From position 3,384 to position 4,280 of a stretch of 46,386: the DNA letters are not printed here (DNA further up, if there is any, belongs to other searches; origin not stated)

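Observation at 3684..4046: TIR-like domain appended to the C-terminus of a 1358-aa helicase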

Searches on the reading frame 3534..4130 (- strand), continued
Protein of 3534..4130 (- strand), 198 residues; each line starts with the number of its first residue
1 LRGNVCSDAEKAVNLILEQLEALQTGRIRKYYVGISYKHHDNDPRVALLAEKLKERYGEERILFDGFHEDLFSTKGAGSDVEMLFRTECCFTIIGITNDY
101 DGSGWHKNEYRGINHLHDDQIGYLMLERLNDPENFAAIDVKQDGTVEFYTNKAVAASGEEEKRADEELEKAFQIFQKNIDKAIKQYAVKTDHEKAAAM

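Call 56: search_protein_families(library=pfam, proteins=[P0162, P0163, P0164, P0165, P0166, P0167, P0168, P0169, P0170, P0172], max_evalue=0.001)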
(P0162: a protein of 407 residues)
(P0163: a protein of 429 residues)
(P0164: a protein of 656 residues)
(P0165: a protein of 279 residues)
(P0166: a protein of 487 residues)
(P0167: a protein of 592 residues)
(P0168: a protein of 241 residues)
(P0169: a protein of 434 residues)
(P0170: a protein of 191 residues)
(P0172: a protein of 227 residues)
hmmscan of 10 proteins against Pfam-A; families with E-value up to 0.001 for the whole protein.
P0162 (407 aa): 2 families
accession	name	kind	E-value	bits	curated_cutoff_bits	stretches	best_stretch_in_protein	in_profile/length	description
PF13676.11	TIR_2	-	2.8e-07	31.5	28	1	274-374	1-94/122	TIR domain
PF00989.32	PAS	-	0.00038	20.9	22.6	0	35-93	5-65/113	PAS fold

P0163 (429 aa): 1 family
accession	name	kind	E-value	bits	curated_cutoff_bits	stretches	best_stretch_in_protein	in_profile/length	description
PF13676.11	TIR_2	-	2e-07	32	28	1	289-407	1-111/122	TIR domain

P0164 (656 aa): 0 families

P0165 (279 aa): 1 family
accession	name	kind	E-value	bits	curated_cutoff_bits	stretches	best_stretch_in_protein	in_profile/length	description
PF13676.11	TIR_2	-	6e-05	24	28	1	197-245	51-99/122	TIR domain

P0166 (487 aa): 4 families
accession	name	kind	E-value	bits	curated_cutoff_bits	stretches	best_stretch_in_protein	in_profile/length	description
PF00931.28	NB-ARC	-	0.00014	21.6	23.5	1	37-214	20-216/248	NB-ARC domain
PF13191.12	AAA_16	-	0.00027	21.9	32.6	1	19-63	4-52/167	AAA ATPase domain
PF05729.18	NACHT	-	0.00037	20.8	26.7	0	38-62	3-27/167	NACHT domain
PF14516.12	AAA_35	-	0.00065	19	27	0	14-87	10-80/331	AAA-like domain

P0167 (592 aa): 1 family
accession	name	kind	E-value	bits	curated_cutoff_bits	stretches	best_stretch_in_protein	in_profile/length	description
PF13676.11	TIR_2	-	2.3e-08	35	28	1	24-121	3-93/122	TIR domain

P0168 (241 aa): 1 family
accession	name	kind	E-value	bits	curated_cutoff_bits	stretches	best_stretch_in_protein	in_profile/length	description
PF13676.11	TIR_2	-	0.00014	22.8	28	1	30-124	9-99/122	TIR domain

P0169 (434 aa): 2 families
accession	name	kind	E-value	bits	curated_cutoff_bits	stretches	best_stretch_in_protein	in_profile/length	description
PF13676.11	TIR_2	-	1.1e-07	32.8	28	1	293-390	1-92/122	TIR domain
PF01582.25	TIR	-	0.00084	19.6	21.3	0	299-394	12-101/179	TIR domain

P0170 (191 aa): 0 families

P0172 (227 aa): 1 family
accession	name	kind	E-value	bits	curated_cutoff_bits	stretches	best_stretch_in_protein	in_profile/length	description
PF13676.11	TIR_2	-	9.4e-06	26.6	28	1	88-209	3-117/122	TIR domain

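Call 74: search_protein_families(library=pfam, proteins=[P0121, P0126, P0170, P0164], max_evalue=0.01)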
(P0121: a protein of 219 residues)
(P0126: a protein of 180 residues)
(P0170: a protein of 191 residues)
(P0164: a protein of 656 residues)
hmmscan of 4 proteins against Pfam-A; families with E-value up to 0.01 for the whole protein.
P0121 (219 aa): 0 families

P0126 (180 aa): 0 families

P0170 (191 aa): 0 families

P0164 (656 aa): 1 family
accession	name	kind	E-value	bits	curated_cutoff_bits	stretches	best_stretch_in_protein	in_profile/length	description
PF13676.11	TIR_2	-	0.0042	18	28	1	64-127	50-108/122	TIR domain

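Call 78: find_homologous_proteins(query=A1, max_evalue=0.001)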
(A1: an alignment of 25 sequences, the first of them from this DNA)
Query A1 (25 sequences) (183 aa, profile of the alignment): 6 proteins with E <= 0.001 among 3507 candidates.
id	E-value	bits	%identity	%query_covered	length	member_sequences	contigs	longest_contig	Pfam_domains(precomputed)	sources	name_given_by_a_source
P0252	2.5e-42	162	23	62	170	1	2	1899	-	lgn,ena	-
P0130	2.9e-39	152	31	20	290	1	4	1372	-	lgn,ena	-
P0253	3.8e-31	126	25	46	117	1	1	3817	-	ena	-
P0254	1.1e-17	82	-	-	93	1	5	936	-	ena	-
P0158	4.3e-16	77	-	-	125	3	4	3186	-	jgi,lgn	jgi:hypothetical protein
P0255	7.2e-16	76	-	-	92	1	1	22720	-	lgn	-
